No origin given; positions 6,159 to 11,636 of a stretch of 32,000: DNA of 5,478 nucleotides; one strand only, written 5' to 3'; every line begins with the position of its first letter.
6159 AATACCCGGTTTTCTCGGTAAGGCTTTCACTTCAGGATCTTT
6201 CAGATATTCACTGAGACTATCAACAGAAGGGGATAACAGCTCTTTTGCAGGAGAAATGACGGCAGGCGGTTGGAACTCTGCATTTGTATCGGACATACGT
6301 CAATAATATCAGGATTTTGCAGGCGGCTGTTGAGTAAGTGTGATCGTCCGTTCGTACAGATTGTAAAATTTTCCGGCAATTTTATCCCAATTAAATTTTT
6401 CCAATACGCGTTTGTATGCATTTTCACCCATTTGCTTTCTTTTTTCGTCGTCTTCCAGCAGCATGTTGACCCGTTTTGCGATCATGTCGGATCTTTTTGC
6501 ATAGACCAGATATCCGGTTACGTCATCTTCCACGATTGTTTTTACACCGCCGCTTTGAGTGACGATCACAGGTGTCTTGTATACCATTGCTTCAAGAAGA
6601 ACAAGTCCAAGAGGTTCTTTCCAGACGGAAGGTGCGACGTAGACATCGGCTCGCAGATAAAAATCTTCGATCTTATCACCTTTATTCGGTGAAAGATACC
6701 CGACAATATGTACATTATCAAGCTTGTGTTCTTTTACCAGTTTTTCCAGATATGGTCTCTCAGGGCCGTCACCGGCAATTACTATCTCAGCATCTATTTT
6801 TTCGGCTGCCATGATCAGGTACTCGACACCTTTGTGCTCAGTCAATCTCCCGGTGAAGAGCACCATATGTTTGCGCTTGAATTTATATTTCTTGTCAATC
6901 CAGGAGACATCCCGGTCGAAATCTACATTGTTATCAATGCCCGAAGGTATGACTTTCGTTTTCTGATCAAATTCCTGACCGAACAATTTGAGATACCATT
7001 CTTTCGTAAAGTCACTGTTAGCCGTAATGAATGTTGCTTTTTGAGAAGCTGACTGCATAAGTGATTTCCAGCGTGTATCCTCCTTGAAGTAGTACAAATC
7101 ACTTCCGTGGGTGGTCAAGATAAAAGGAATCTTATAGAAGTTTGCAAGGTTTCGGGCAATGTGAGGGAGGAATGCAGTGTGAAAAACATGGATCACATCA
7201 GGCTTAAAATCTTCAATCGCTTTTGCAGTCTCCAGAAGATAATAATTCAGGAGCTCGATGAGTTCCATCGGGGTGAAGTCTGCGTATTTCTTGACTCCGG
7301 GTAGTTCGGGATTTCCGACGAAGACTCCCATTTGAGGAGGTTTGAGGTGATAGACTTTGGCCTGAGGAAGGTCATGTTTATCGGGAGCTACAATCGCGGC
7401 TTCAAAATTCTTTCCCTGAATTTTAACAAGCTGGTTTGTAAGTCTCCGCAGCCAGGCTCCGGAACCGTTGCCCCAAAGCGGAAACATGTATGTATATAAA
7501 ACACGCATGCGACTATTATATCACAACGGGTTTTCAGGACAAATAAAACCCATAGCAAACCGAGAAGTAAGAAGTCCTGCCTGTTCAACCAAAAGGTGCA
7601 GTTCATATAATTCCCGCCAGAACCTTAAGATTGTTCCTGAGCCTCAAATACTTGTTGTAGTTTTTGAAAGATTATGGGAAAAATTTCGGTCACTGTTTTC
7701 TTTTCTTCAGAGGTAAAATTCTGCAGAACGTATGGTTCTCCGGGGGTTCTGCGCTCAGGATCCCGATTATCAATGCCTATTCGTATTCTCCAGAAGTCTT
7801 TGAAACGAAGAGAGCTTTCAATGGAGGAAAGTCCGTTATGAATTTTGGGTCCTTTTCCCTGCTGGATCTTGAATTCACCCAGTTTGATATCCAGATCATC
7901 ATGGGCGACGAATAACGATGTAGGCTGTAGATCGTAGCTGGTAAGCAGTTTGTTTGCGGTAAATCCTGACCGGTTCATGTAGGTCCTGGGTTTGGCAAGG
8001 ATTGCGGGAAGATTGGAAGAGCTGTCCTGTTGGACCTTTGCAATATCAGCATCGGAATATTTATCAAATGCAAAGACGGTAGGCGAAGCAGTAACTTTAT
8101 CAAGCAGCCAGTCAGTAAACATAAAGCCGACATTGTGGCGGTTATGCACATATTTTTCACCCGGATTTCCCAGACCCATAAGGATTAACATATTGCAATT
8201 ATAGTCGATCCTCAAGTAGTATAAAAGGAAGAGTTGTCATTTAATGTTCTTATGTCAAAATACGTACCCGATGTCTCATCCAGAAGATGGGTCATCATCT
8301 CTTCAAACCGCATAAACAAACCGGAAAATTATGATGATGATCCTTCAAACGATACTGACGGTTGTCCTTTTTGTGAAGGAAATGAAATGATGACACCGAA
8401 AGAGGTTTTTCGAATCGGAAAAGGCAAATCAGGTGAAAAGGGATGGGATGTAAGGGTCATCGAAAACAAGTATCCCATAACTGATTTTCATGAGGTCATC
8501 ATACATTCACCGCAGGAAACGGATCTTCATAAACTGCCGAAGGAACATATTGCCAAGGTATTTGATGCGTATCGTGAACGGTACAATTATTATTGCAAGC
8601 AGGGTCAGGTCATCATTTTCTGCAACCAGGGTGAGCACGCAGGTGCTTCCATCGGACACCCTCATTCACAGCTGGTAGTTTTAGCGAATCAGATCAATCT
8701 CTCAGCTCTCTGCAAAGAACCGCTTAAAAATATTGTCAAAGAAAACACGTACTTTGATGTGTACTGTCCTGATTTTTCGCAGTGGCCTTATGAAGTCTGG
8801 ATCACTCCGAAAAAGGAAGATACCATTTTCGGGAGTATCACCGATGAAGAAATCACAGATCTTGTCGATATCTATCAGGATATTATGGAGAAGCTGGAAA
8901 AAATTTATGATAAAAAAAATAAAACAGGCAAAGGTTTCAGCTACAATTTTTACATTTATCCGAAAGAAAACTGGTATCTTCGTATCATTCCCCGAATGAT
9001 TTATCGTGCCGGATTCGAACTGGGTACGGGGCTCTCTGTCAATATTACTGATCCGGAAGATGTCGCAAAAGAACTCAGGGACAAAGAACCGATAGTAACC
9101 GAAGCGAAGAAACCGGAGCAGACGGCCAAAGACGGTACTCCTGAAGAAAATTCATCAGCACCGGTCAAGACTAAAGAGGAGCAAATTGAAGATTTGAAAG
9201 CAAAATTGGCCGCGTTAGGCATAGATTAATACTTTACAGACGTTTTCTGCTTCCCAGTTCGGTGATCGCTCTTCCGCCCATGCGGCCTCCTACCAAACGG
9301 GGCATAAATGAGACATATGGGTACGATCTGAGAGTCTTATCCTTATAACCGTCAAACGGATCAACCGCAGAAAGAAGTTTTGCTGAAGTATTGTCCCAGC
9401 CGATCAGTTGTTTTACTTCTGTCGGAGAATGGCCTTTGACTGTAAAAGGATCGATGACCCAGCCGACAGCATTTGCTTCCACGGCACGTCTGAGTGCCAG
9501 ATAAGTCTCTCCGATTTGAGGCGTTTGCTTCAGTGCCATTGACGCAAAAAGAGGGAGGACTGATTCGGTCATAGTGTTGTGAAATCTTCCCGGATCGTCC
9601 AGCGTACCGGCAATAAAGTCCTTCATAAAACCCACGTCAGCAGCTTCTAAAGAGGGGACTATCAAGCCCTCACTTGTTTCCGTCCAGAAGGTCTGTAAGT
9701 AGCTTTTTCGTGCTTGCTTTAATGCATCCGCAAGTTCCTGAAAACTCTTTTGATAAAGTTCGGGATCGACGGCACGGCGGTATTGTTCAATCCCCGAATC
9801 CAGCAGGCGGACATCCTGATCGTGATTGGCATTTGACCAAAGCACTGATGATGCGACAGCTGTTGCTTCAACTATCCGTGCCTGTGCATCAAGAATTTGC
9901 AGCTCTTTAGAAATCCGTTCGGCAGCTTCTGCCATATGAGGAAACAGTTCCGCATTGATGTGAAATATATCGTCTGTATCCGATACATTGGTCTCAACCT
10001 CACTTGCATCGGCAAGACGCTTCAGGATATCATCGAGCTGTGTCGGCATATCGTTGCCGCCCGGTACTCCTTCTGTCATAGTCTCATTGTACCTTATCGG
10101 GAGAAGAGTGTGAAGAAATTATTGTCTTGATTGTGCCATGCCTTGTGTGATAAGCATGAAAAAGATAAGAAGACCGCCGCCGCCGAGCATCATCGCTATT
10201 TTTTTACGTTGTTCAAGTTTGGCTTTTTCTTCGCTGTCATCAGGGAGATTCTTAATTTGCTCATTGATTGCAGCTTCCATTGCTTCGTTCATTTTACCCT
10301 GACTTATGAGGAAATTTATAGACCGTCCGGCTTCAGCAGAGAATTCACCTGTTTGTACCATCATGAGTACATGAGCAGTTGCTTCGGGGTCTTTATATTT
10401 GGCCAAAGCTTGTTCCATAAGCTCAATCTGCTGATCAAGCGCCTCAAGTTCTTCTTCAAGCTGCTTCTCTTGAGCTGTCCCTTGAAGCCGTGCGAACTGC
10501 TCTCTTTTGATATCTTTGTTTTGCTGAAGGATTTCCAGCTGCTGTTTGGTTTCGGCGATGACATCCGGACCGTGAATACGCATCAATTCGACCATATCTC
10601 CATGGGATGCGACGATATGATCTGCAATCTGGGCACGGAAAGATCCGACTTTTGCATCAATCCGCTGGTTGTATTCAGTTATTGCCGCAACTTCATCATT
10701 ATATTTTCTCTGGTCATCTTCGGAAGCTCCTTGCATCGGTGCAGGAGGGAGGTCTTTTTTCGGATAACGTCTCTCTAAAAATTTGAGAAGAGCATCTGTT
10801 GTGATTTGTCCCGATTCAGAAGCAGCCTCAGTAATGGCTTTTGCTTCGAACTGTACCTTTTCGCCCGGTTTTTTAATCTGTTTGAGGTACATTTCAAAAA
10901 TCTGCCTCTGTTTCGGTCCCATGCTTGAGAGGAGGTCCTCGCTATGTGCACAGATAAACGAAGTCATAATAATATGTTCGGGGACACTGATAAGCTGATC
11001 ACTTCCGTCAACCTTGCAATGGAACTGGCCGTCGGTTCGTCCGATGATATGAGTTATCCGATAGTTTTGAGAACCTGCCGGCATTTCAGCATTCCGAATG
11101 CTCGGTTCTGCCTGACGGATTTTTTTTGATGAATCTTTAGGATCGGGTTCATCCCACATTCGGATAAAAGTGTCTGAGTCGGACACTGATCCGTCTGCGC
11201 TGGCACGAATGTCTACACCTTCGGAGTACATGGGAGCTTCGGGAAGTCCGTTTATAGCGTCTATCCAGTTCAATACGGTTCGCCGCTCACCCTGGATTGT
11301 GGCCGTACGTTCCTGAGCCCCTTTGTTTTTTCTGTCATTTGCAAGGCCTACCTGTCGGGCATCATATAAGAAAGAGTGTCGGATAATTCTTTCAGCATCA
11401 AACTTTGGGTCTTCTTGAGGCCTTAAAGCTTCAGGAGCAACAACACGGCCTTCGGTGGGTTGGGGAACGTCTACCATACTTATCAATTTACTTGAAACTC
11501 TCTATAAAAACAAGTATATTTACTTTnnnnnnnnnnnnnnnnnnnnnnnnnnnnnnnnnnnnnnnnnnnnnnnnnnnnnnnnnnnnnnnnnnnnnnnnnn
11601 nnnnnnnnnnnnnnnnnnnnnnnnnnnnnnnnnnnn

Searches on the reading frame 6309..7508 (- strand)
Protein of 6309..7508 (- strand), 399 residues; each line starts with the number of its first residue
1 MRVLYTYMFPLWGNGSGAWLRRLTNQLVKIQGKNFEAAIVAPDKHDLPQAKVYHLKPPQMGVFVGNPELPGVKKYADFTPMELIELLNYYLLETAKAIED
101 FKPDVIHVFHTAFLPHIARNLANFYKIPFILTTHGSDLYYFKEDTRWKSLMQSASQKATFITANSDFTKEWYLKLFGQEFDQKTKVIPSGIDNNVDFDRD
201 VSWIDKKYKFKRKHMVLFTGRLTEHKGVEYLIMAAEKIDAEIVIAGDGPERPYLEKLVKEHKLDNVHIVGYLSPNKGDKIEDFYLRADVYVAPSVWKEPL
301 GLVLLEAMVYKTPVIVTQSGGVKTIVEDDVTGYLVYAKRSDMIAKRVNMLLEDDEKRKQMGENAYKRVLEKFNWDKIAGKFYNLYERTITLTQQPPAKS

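Call 6: search_protein_families(library=pfam, proteins=[window:6309-7508:-], max_evalue=0.01)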
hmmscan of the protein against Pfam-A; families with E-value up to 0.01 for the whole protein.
window:6309-7508:- (399 aa): 7 families
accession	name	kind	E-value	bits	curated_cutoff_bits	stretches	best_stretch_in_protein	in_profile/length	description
PF00534.26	Glycos_transf_1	-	3.9e-43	147.4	26.4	1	206-367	8-172/172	Glycosyl transferases group 1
PF13692.12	Glyco_trans_1_4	-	4.4e-32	111.7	27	1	214-353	2-142/142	Glycosyl transferases group 1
PF13439.12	Glyco_transf_4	-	1.2e-16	61.7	28.5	1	14-192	2-167/170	Glycosyltransferase Family 4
PF20706.3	GT4-conflict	-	4.8e-09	36.1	26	1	208-379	192-383/385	Family 4 Glycosyltransferase in conflict systems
PF13579.12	Glyco_trans_4_4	-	1.1e-08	36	29.7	1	91-188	60-156/158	Glycosyl transferase 4-like domain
PF13477.12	Glyco_trans_4_2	-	1.8e-08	35.1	23.4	1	85-165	59-139/139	Glycosyl transferase 4-like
PF13524.12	Glyco_trans_1_2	-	9.8e-08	32.5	25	1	279-380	39-141/144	Glycosyl transferase-like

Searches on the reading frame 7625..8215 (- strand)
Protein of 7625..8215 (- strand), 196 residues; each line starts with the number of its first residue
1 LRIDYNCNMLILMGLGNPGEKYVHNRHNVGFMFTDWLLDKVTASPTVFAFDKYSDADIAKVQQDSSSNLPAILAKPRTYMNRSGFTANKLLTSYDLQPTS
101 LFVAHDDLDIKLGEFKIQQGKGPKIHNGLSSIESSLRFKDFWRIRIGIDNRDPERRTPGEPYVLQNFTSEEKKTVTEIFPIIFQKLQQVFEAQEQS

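Call 6: search_protein_families(library=pfam, proteins=[window:7625-8215:-], max_evalue=0.01)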
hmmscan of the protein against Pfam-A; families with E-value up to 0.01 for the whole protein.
window:7625-8215:- (196 aa): 1 family
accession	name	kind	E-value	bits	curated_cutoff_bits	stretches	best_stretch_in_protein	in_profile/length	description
PF01195.25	Pept_tRNA_hydro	-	1.9e-45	155.4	27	1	12-191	2-172/183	Peptidyl-tRNA hydrolase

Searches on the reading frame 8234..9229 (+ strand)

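Call 6: search_protein_families(library=pfam, proteins=[window:8234-9229:+], max_evalue=0.01)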
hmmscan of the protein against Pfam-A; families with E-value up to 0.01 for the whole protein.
window:8234-9229:+ (331 aa): 6 families
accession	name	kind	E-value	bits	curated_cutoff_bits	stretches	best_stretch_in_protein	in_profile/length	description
PF01087.27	GalP_UDP_transf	-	1.1e-06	29.7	22.1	1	87-147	113-177/184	Galactose-1-phosphate uridyl transferase, N-terminal domain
PF16285.10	DUF4931_N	-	3.8e-06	27.5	24.1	1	38-151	14-122/124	Domain of unknown function (DUF4931) N-terminal domain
PF01230.28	HIT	-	5.2e-06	27.5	21.5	0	73-144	15-89/98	HIT domain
PF16268.10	DUF4921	-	9.2e-06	25.3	28.5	0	106-152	204-250/425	Domain of unknown function (DUF4921)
PF02744.22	GalP_UDP_tr_C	-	8.8e-05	22.7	29.2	1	164-235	28-99/165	Galactose-1-phosphate uridyl transferase, C-terminal domain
PF19327.4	Ap4A_phos_N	-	0.00024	21.1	23.1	1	76-158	94-168/177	Ap4A phosphorylase N-terminal domain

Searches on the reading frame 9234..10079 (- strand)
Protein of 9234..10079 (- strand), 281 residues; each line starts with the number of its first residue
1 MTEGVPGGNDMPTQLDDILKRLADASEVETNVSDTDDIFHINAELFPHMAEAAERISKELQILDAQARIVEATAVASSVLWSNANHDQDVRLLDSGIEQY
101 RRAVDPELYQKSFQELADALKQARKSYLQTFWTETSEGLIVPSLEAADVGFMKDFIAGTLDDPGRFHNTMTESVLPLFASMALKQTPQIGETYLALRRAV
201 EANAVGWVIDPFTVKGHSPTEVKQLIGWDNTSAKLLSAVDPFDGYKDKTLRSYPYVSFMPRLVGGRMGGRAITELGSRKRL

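Call 6: search_protein_families(library=pfam, proteins=[window:9234-10079:-], max_evalue=0.01)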
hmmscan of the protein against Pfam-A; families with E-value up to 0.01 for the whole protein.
window:9234-10079:- (281 aa): 0 families

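Call 7: search_protein_families(library=ncbifam, proteins=[window:9234-10079:-], max_evalue=0.1)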
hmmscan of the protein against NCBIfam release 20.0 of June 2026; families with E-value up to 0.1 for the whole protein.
window:9234-10079:- (281 aa): 1 family
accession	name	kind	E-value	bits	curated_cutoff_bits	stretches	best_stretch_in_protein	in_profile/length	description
NF041378.1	XopZ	subfamily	0.0092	14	1300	1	14-130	254-372/1292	XopZ family type III secretion system effector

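Call 8: search_protein_families(library=phrogs, proteins=[window:9234-10079:-], max_evalue=0.1)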
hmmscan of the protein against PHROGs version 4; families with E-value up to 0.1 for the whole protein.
window:9234-10079:- (281 aa): 0 families

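Call 57: search_protein_families(library=pfam, proteins=[window:9234-10079:-], max_evalue=0.05)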
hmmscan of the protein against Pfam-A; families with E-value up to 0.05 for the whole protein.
window:9234-10079:- (281 aa): 0 families
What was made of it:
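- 9234..10079 (-): 281-aa protein of unknown function, co-conserved with the operon. No family hit (calls 6, 57).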

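Call 101: search_protein_families(library=padloc, proteins=[window:9234-10079:-], max_evalue=0.1)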
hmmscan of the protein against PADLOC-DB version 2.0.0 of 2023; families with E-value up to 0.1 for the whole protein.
window:9234-10079:- (281 aa): 0 families

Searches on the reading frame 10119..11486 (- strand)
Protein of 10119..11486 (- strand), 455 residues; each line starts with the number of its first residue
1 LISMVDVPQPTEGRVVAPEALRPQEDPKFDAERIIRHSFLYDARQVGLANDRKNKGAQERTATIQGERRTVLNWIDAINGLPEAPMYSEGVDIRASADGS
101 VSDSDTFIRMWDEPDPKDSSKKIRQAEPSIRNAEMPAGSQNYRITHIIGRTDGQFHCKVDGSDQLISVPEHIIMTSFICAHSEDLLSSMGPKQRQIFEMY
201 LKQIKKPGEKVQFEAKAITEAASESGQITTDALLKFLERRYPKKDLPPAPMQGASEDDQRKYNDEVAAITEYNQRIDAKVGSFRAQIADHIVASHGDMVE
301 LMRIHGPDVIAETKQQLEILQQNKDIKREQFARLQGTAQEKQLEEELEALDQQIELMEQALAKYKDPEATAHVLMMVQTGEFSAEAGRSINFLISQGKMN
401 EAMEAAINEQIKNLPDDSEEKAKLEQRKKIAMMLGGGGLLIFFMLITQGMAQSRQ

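Call 5: search_protein_families(library=pfam, proteins=[window:10119-11486:-], max_evalue=0.1)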
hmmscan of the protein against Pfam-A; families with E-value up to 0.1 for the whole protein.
window:10119-11486:- (455 aa): 3 families
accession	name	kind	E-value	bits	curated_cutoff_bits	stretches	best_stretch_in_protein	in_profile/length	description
PF13476.12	AAA_23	-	0.0071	17.4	27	1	257-360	102-199/201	AAA domain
PF00482.28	T2SSF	-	0.025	15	25.2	0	333-390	21-81/125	Type II secretion system (T2SS), protein F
PF12867.12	DinB_2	-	0.076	13.9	24.8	0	285-373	33-99/128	DinB superfamily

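Call 7: search_protein_families(library=ncbifam, proteins=[window:10119-11486:-], max_evalue=0.1)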
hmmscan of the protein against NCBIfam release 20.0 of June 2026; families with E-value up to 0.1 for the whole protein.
window:10119-11486:- (455 aa): 0 families

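Call 8: search_protein_families(library=phrogs, proteins=[window:10119-11486:-], max_evalue=0.1)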
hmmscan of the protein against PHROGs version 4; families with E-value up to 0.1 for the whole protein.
window:10119-11486:- (455 aa): 1 family
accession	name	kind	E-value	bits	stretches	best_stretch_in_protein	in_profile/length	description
phrog_32303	-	unknown function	0.061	14.5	1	312-364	42-95/130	-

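Call 101: search_protein_families(library=padloc, proteins=[window:10119-11486:-], max_evalue=0.1)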
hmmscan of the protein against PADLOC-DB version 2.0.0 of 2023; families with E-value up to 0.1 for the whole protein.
window:10119-11486:- (455 aa): 1 family
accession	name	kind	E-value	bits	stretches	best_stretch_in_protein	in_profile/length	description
PDLC01177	CorA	-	0.023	12.8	0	254-287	40-73/117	CorA-like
